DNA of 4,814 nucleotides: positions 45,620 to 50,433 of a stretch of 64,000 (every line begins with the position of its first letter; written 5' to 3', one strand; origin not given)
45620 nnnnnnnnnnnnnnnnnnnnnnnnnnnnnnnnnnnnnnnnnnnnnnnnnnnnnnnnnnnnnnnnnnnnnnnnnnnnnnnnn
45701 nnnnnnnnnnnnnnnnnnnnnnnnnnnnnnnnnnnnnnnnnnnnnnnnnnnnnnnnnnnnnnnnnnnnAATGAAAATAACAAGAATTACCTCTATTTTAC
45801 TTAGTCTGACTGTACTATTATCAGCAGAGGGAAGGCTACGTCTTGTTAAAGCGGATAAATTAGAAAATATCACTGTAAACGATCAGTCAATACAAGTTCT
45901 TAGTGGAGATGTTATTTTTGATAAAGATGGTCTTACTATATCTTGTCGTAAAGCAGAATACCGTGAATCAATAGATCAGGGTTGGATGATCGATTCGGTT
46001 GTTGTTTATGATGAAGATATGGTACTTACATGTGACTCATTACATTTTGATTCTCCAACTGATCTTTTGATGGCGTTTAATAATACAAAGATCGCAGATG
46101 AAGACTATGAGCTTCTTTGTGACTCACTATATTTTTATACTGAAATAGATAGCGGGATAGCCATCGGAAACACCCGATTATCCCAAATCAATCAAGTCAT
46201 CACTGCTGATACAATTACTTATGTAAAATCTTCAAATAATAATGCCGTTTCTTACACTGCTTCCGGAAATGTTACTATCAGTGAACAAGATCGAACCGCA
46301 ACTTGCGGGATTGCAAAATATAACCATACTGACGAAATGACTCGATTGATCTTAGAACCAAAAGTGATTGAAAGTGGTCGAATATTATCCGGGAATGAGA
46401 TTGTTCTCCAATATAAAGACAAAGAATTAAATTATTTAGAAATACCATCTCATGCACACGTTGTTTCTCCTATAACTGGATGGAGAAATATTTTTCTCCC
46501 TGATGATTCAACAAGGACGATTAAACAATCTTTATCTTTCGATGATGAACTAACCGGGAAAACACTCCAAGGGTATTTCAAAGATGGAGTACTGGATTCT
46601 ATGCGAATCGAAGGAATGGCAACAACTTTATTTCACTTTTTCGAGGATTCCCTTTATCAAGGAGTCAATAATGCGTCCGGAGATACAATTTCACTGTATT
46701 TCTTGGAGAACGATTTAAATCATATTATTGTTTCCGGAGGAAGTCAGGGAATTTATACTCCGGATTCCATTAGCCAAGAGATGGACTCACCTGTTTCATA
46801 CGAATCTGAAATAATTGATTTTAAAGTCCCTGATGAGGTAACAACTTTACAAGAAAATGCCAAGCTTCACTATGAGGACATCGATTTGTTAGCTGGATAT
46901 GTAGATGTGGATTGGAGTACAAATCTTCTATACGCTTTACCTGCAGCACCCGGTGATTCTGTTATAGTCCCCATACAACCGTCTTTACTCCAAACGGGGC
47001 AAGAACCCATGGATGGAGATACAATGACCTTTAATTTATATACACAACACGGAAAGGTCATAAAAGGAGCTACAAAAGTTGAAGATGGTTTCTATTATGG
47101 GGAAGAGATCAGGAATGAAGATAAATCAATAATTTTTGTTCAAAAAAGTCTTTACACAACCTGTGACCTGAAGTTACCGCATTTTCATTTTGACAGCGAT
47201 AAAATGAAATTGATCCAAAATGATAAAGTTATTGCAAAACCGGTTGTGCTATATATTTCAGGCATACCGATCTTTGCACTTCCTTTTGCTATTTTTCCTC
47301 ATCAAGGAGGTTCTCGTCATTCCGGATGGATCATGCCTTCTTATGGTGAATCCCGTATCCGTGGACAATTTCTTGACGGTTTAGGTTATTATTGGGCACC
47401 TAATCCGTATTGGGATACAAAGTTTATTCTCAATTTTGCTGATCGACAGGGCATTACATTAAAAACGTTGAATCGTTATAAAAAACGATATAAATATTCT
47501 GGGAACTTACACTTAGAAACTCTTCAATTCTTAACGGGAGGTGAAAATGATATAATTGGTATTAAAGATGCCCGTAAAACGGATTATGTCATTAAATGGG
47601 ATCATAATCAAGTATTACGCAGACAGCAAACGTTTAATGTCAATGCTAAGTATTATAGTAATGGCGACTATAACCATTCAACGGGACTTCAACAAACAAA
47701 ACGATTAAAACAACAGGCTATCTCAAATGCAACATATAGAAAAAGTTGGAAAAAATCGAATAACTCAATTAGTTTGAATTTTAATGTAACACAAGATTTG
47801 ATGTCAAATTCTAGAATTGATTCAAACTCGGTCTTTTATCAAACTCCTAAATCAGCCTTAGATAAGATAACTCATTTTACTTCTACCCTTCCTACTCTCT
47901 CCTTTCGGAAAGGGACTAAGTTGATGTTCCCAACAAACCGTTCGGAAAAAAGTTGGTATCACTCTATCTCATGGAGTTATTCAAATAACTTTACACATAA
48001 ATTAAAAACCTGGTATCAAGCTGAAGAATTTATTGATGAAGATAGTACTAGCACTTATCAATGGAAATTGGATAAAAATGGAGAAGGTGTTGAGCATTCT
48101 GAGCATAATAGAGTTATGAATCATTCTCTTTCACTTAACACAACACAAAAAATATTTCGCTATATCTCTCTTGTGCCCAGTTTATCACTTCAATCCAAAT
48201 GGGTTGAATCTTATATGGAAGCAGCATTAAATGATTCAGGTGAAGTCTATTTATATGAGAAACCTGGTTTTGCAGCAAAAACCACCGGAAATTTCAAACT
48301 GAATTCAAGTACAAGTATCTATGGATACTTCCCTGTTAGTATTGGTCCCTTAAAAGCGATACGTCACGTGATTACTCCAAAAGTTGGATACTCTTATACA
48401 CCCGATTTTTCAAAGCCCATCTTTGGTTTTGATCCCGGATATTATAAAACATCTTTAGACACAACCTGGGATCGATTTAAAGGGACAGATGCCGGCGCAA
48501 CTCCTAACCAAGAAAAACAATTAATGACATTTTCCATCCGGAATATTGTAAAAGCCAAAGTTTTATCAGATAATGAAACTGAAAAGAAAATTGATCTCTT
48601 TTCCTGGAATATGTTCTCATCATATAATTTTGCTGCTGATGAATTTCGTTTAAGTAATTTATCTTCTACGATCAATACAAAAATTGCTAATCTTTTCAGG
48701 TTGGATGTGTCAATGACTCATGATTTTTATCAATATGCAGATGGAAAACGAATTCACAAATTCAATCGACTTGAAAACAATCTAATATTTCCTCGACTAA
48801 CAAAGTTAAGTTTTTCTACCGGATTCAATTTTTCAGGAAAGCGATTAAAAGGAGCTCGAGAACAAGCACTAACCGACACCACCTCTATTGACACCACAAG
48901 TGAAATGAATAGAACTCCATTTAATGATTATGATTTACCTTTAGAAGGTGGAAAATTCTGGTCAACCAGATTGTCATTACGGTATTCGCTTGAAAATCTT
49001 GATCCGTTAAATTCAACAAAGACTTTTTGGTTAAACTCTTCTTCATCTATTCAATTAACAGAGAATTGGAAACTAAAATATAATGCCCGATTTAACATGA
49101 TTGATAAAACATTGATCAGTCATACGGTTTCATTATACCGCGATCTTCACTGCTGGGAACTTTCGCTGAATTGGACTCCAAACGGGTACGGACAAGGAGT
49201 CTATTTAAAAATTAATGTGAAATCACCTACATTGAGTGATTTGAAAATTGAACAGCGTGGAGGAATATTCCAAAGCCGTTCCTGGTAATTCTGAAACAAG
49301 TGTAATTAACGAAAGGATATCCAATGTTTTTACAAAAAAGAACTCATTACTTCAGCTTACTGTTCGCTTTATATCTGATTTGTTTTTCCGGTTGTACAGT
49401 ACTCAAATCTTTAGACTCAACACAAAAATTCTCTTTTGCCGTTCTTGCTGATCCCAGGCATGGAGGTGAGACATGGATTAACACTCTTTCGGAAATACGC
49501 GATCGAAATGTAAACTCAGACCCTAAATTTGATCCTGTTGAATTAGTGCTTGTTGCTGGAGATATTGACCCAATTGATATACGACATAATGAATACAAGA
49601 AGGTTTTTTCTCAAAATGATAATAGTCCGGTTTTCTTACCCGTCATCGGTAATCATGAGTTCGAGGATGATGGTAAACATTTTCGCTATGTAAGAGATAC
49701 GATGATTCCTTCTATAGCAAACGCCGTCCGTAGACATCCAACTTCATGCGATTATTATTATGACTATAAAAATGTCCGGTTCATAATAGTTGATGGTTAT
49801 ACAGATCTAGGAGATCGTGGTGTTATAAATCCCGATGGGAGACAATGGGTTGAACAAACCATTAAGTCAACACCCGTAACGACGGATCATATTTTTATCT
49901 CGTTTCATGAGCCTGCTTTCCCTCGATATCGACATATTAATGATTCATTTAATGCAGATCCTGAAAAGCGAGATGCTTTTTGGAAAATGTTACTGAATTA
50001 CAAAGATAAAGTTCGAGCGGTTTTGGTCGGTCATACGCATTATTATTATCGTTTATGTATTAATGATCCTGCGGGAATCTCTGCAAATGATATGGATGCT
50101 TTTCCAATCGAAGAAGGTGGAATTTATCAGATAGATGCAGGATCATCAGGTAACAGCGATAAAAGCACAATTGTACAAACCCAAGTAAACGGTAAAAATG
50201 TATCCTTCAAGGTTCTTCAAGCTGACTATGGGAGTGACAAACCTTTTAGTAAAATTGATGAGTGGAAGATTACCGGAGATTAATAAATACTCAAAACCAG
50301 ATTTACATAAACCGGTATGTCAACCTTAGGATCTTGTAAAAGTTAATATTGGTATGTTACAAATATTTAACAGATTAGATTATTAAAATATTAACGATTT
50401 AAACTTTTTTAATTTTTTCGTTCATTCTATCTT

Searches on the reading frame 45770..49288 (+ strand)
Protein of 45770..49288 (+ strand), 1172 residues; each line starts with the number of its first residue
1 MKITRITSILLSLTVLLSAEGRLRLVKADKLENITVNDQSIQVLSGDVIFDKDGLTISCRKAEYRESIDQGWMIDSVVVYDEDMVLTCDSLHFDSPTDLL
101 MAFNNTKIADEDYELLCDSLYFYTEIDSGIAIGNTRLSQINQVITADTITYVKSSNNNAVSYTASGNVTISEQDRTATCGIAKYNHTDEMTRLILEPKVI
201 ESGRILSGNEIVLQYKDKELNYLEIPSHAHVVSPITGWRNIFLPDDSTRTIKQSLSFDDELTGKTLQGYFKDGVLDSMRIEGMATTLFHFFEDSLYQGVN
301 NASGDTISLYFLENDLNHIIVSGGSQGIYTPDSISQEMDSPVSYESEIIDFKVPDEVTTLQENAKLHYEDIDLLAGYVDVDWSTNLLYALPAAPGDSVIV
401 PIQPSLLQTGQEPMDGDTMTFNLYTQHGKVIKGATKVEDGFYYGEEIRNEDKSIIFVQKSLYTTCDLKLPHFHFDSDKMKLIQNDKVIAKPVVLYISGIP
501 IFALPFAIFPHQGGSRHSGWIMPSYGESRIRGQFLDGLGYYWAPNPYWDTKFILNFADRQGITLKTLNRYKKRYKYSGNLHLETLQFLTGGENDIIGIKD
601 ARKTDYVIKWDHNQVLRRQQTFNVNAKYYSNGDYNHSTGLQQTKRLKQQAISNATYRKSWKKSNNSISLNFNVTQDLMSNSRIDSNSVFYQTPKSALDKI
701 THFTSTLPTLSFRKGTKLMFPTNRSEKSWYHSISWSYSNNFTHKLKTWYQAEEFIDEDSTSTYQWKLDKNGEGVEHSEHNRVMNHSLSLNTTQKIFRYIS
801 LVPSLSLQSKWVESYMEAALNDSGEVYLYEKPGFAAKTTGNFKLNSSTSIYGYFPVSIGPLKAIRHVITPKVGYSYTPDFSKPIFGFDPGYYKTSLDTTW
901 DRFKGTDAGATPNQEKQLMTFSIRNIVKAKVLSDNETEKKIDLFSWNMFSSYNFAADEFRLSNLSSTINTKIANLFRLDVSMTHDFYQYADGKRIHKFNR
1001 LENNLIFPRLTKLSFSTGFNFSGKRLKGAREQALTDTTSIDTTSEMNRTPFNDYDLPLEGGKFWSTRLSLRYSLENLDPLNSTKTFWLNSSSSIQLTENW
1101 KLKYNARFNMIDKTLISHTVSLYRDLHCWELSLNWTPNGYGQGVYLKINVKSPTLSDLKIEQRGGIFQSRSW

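Call 35: search_protein_families(library=pfam, proteins=[window:45770-49288:+], max_evalue=0.0001)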
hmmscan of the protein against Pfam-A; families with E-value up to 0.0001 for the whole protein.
window:45770-49288:+ (1172 aa): 3 families
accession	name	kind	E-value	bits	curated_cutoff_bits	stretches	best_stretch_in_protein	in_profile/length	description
PF19838.5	LptD_2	-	9.4e-93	311.8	22.5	1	487-987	1-464/464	LptD protein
PF13100.11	OstA_2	-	8.2e-09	35.7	21.2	1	70-180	22-131/158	OstA-like protein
PF03968.19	LptD_N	-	1.6e-05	25.5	20.4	0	130-217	17-111/113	LptA/(LptD N-terminal domain) LPS transport protein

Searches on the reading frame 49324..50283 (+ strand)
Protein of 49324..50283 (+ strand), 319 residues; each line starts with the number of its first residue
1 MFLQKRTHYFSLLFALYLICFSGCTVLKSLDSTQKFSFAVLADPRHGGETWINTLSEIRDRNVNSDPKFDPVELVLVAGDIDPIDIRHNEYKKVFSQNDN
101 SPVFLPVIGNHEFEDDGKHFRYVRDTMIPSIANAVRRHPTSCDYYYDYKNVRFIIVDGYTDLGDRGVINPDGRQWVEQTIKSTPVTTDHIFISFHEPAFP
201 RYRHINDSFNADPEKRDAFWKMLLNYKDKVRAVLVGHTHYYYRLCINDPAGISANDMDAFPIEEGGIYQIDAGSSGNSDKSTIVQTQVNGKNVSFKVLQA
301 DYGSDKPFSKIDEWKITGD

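Call 35: search_protein_families(library=pfam, proteins=[window:49324-50283:+], max_evalue=0.0001)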
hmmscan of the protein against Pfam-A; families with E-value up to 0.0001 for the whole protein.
window:49324-50283:+ (319 aa): 1 family
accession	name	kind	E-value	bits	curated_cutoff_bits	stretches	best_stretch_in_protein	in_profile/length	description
PF00149.33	Metallophos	-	3.7e-08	34.5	21.5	1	66-241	28-191/191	Calcineurin-like phosphoesterase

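Call 44: search_protein_families(library=ncbifam, proteins=[window:49324-50283:+], max_evalue=0.0001)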
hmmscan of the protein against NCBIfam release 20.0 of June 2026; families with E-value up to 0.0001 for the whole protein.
window:49324-50283:+ (319 aa): 0 families
